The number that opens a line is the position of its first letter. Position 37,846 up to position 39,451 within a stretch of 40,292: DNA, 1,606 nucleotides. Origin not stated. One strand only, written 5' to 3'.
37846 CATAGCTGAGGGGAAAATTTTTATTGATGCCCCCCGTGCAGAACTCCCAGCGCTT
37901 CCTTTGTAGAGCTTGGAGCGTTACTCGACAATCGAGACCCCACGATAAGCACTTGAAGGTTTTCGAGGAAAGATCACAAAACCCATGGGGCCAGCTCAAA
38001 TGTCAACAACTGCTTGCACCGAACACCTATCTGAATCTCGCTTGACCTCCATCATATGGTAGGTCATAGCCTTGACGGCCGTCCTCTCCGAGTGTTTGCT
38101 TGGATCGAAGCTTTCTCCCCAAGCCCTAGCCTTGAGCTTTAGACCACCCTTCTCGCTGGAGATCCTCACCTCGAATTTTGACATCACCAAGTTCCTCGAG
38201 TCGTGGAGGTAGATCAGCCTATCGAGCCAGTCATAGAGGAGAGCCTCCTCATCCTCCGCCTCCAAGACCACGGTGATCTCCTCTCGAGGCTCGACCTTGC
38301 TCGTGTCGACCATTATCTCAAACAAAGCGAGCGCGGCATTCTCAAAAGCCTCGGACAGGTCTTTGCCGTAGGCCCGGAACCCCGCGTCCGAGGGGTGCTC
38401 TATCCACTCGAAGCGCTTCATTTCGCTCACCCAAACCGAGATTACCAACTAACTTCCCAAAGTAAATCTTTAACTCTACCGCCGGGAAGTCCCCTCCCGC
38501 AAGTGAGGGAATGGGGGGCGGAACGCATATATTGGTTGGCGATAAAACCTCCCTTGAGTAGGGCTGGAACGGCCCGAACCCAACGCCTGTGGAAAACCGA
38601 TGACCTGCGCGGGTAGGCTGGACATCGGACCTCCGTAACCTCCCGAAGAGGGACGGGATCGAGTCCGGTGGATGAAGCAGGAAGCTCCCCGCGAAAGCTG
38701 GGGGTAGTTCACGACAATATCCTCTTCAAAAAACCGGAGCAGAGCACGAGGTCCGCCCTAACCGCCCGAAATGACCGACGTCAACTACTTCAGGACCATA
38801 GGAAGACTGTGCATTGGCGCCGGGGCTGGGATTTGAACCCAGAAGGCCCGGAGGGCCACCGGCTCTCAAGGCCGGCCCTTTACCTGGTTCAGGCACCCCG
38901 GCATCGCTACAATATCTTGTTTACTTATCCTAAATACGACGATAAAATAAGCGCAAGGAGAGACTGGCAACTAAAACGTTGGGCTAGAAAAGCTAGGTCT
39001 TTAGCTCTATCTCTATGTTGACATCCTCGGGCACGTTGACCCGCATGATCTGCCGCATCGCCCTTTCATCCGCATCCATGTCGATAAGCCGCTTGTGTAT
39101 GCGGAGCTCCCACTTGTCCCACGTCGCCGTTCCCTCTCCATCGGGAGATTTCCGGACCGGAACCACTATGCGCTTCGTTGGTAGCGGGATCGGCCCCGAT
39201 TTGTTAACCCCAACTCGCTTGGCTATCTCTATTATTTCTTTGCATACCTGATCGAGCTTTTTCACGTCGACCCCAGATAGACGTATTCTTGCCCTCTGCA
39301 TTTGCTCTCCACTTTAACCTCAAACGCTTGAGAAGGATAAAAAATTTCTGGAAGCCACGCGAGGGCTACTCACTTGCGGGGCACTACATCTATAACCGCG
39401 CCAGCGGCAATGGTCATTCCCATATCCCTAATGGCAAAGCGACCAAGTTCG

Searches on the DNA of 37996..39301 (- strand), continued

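Call 82: search_dna_similar(query=L082:1700-1975:+, collection=plasmids, mode=distant, max_evalue=0.0001, max_rows=40, rows=spread)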
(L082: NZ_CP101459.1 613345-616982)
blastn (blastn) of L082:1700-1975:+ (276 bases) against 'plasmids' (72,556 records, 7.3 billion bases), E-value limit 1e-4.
Records with a match: 101; places in all: 149; records where one place covers at least 80% of the query: 4.
Best place of each record, by identity: >=99% 1; 80-90% 12; 60-80% 88.
By first word of the organism name: Haladaptatus 13; Natrinema 8; Haloarcula 8; Halorussus 6; Halobacterium 5; Natronorubrum 4; Halorubrum 4; Halomarina 4; Salinigranum 3; Haloterrigena 3; and 25 more.
By predicted mobility (MOB-suite, as given by PLSDB): non-mobilizable 101.
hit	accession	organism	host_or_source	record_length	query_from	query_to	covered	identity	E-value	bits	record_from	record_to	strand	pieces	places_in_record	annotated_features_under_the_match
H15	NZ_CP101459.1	Natrononativus amylolyticus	cell culture,sediment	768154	1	276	100%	100.0%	1e-138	499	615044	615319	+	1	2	none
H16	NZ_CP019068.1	Halorientalis sp. IM1011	cell culture,saltern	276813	10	260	91%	70.8%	2e-21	110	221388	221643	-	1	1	RNA-guided endonuclease TnpB family protein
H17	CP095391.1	Natribaculum breve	cell culture,saline soil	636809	1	209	76%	83.3%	2e-54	220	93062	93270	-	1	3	none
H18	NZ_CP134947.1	Halobellus sp. DFY28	cell culture,sediment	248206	1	209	76%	81.8%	9e-51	206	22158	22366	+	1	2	none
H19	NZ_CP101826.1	Halobellus ramosii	cell cuture,a brine sample of the ...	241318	1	209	76%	78.0%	3e-38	165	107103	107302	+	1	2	none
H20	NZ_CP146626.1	Halobacterium salinarum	-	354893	1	209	76%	77.5%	3e-38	166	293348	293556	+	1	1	none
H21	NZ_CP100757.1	Natrinema gelatinilyticum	marine sediment,sediment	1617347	1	209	76%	77.0%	4e-37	161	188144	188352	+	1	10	record has no annotation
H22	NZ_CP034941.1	Halorubrum ezzemoulense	Cell Culture,Hypersaline Lake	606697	1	208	75%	76.4%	4e-36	159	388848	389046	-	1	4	RNA-guided endonuclease TnpB family protein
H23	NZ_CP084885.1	Natrinema zhouii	pure culture,Salt mine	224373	4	209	75%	75.2%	3e-31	141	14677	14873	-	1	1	none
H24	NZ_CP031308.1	Natronorubrum bangense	Cell culture,The Bange salt-alkaline ...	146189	1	208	75%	72.6%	3e-25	123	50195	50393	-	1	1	RNA-guided endonuclease TnpB family protein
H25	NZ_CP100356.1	Natronosalvus rutilus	cell culture,sediment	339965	1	207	75%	72.0%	7e-21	108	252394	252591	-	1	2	transposase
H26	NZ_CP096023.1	Halocatena salina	cell culture,sediment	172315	1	208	75%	71.6%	6e-22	112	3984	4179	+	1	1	none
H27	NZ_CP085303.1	Haladaptatus pallidirubidus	cell culture,saline soil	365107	1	208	75%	70.9%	2e-8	128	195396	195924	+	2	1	none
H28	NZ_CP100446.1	Natrinema caseinilyticum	marine sediment,sediment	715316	1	208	75%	70.7%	7e-21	107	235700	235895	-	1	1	transposase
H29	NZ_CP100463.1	Salinigranum marinum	cell culture,Saline soil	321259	1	208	75%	70.2%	3e-19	103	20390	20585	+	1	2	transposase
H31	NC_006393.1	Haloarcula marismortui ATCC 43049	-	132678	1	208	75%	69.7%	4e-18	99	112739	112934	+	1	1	RNA-guided endonuclease TnpB family protein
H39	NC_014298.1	Halalkalicoccus jeotgali B3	-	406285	10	208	72%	69.3%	5e-16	92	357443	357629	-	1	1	RNA-guided endonuclease TnpB family protein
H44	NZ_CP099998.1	Natronosalvus halobius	cell culture,sediment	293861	104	260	57%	77.8%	9e-26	123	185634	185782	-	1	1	transposase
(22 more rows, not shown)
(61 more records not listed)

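Call 83: get_annotated_region(hit=H16, flank=400)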
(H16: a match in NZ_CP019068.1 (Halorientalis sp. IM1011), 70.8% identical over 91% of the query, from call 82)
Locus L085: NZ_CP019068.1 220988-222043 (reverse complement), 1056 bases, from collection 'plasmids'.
description: Halorientalis sp. IM1011 plasmid pHOS300, complete sequence
organism: Halorientalis sp. IM1011 (NCBI taxid 1932360)
taxonomy: Archaea; Euryarchaeota; Halobacteria; Halobacteriales; Haloarculaceae; Halorientalis; Halorientalis sp. IM1011
host: -; source: cell culture,saltern; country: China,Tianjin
typing (MOB-suite, as given by PLSDB): non-mobilizable; mating-pair formation MPF_T
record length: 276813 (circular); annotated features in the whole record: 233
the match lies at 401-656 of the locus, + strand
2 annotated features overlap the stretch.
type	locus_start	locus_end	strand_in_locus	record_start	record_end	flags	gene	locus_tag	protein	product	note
CDS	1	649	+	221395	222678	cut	-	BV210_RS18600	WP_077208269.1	RNA-guided endonuclease TnpB family protein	-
CDS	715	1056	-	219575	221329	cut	-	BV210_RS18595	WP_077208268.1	GMC family oxidoreductase N-terminal domain-containing protein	-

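Call 84: get_annotated_region(hit=H44, flank=400)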
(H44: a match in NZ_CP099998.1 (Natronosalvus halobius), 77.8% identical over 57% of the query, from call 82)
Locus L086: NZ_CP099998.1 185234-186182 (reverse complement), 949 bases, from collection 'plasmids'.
description: Natronosalvus halobius strain AGai3-5 plasmid unnamed1, complete sequence
organism: Natronosalvus halobius (NCBI taxid 2953746)
taxonomy: Archaea; Euryarchaeota; Halobacteria; Halobacteriales; Natrialbaceae; Natronosalvus; Natronosalvus halobius
host: -; source: cell culture,sediment; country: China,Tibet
typing (MOB-suite, as given by PLSDB): non-mobilizable; mating-pair formation MPF_T
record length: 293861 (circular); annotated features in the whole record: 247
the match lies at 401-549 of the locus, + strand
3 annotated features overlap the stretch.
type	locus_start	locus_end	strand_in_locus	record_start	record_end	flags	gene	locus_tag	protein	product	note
CDS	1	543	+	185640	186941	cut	-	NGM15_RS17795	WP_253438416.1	transposase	-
CDS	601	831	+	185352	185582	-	-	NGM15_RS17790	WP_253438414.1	hypothetical protein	-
CDS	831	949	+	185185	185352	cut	-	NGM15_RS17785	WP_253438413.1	hypothetical protein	-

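Call 85: get_annotated_region(hit=H22, flank=400)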
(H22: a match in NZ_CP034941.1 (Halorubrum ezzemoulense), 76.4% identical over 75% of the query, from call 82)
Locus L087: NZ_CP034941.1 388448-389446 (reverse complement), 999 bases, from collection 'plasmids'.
description: Halorubrum ezzemoulense strain Fb21 plasmid megaplasmid, complete sequence
organism: Halorubrum ezzemoulense (NCBI taxid 337243)
taxonomy: Archaea; Euryarchaeota; Halobacteria; Halobacteriales; Haloferacaceae; Halorubrum; Halorubrum ezzemoulense
host: -; source: Cell Culture,Hypersaline Lake; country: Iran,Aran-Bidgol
typing (MOB-suite, as given by PLSDB): non-mobilizable
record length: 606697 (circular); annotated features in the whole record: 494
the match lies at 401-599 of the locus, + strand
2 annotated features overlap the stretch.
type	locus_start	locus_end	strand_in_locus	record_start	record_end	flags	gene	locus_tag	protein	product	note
CDS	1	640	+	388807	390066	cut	-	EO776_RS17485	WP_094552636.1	RNA-guided endonuclease TnpB family protein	-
CDS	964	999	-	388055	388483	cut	-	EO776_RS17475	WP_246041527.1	hypothetical protein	-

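Call 86: get_annotated_region(hit=H31, flank=400)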
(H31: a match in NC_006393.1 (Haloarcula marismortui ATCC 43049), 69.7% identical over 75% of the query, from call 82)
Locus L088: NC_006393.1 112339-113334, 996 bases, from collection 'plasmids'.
description: Haloarcula marismortui ATCC 43049 plasmid pNG500, complete sequence
organism: Haloarcula marismortui ATCC 43049 (NCBI taxid 272569)
taxonomy: Archaea; Euryarchaeota; Halobacteria; Halobacteriales; Haloarculaceae; Haloarcula; Haloarcula marismortui; Haloarcula marismortui ATCC 43049
host: -; source: -; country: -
typing (MOB-suite, as given by PLSDB): non-mobilizable; mating-pair formation MPF_T
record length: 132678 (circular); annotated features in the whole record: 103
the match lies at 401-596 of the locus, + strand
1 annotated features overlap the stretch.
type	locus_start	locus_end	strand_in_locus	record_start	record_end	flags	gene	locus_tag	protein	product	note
CDS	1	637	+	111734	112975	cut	-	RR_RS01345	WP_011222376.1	RNA-guided endonuclease TnpB family protein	-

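Call 87: get_annotated_region(hit=H39, flank=400)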
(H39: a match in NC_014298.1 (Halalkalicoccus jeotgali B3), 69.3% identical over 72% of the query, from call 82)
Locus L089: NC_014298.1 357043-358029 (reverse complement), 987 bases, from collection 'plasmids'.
description: Halalkalicoccus jeotgali B3 plasmid 1, complete sequence
organism: Halalkalicoccus jeotgali B3 (NCBI taxid 795797)
taxonomy: Archaea; Euryarchaeota; Halobacteria; Halobacteriales; Halococcaceae; Halalkalicoccus; Halalkalicoccus jeotgali; Halalkalicoccus jeotgali B3
host: -; source: -; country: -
typing (MOB-suite, as given by PLSDB): non-mobilizable
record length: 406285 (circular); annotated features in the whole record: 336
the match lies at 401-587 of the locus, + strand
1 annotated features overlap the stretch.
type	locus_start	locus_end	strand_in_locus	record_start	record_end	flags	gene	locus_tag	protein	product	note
CDS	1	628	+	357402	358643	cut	-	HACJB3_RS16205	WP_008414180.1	RNA-guided endonuclease TnpB family protein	-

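Call 88: get_annotated_region(hit=H24, flank=400)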
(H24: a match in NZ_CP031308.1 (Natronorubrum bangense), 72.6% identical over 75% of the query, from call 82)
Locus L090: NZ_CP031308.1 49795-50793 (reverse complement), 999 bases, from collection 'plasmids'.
description: Natronorubrum bangense strain JCM 10635 plasmid unnamed3, complete sequence
organism: Natronorubrum bangense (NCBI taxid 61858)
taxonomy: Archaea; Euryarchaeota; Halobacteria; Halobacteriales; Natrialbaceae; Natronorubrum; Natronorubrum bangense
host: -; source: Cell culture,The Bange salt-alkaline lake in Tibet; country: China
typing (MOB-suite, as given by PLSDB): non-mobilizable
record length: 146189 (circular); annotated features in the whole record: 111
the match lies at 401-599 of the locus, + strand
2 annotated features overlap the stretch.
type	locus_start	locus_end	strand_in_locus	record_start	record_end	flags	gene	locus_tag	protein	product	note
CDS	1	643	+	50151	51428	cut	-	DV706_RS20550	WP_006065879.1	RNA-guided endonuclease TnpB family protein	-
CDS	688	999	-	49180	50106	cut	-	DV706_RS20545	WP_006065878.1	hypothetical protein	-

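Call 93: build_rna_model(alignment_id=A2)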
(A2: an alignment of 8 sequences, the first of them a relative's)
Model R2 built from alignment A2 (8 sequences, 167 columns); structure: RNAalifold consensus.
model positions 152; base pairs 29; branch points 1; effective number of sequences 2.11; information 0.59 bits per position. Calibrated on 0.2 Mb of random sequence (short: E-values are rough).
structure used (alignment columns):
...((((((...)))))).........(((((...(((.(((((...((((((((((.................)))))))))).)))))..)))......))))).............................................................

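Call 94: search_with_rna_model(model_id=R2, sources=[window, L001, L002, L003, L004, L005, L006, L007, L008, L009, L010, L011, L012, L013, L014, L015, L016, L017, L018, L019, L020, L021, L022, L023, L024, L025, L026, L027, L028, L029, L030, L031, L032, L033, L034, L035, L036, L037, L038, L039, L040, L041, L042, L043, L044, L045, L046, L047, L048, L049, L050, L051, L068, L069, L070, L071, L077, L082, L083], max_evalue=1, show_alignments=2)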
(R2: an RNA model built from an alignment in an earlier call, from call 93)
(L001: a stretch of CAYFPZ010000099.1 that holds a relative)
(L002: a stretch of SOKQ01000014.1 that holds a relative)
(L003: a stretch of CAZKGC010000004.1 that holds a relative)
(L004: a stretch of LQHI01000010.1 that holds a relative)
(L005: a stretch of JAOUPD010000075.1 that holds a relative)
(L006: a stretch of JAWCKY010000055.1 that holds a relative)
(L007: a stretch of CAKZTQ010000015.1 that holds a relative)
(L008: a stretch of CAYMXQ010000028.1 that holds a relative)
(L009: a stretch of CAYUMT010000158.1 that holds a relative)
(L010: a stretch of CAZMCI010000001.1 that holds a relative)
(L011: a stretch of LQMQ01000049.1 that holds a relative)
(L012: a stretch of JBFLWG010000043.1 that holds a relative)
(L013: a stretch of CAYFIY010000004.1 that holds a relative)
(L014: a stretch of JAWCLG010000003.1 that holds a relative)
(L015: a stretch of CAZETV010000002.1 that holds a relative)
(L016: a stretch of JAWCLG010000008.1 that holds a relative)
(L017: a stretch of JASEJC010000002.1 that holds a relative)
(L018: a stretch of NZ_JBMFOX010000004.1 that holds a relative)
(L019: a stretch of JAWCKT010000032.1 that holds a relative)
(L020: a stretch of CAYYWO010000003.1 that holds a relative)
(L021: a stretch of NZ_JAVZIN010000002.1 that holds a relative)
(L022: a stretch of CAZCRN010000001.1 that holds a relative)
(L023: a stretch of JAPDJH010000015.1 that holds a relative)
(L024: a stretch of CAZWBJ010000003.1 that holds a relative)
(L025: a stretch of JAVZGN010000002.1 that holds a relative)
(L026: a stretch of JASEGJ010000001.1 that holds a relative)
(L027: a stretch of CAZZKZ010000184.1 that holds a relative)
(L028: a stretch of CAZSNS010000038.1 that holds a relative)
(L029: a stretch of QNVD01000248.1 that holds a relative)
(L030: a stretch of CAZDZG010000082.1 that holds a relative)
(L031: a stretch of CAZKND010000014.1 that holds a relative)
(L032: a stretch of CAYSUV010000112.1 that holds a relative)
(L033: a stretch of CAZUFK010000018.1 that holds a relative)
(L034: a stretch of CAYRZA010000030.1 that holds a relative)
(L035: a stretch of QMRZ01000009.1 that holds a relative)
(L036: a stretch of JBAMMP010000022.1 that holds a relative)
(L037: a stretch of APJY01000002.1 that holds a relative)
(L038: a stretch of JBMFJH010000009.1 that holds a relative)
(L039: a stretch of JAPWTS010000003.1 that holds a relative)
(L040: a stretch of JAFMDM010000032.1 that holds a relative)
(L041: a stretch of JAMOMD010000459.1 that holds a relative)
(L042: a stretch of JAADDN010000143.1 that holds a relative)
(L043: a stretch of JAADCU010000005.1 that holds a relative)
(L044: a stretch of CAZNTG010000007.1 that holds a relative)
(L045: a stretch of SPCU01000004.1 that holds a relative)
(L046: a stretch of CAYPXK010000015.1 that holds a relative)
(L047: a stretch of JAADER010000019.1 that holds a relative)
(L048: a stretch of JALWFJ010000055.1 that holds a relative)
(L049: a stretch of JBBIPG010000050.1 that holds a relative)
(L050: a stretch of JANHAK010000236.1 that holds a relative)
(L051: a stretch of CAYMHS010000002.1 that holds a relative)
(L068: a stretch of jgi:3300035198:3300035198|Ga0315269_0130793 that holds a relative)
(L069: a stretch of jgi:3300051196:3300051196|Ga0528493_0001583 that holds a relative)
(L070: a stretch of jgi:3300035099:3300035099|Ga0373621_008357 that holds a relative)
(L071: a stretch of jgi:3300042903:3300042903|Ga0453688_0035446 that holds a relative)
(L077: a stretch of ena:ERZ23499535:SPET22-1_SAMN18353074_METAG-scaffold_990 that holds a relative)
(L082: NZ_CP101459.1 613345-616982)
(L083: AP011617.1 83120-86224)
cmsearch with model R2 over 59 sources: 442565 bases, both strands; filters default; matches with E-value up to 1: 8.
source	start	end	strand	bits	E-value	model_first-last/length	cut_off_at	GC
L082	3160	3312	-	142.3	1.9e-43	1-152/152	no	0.58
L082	1802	1960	+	113.4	5e-34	1-152/152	no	0.6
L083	1508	1605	+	82.6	5.2e-24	1-152/152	no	0.49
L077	3090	3209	-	46.4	3e-12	1-152/152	no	0.65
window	38558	38712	+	41.7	1e-10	1-152/152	no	0.63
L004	5389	5473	+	14.4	0.078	1-152/152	no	0.51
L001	4386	4470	+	13.1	0.21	1-152/152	no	0.55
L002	5885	5969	+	12.5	0.33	1-152/152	no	0.54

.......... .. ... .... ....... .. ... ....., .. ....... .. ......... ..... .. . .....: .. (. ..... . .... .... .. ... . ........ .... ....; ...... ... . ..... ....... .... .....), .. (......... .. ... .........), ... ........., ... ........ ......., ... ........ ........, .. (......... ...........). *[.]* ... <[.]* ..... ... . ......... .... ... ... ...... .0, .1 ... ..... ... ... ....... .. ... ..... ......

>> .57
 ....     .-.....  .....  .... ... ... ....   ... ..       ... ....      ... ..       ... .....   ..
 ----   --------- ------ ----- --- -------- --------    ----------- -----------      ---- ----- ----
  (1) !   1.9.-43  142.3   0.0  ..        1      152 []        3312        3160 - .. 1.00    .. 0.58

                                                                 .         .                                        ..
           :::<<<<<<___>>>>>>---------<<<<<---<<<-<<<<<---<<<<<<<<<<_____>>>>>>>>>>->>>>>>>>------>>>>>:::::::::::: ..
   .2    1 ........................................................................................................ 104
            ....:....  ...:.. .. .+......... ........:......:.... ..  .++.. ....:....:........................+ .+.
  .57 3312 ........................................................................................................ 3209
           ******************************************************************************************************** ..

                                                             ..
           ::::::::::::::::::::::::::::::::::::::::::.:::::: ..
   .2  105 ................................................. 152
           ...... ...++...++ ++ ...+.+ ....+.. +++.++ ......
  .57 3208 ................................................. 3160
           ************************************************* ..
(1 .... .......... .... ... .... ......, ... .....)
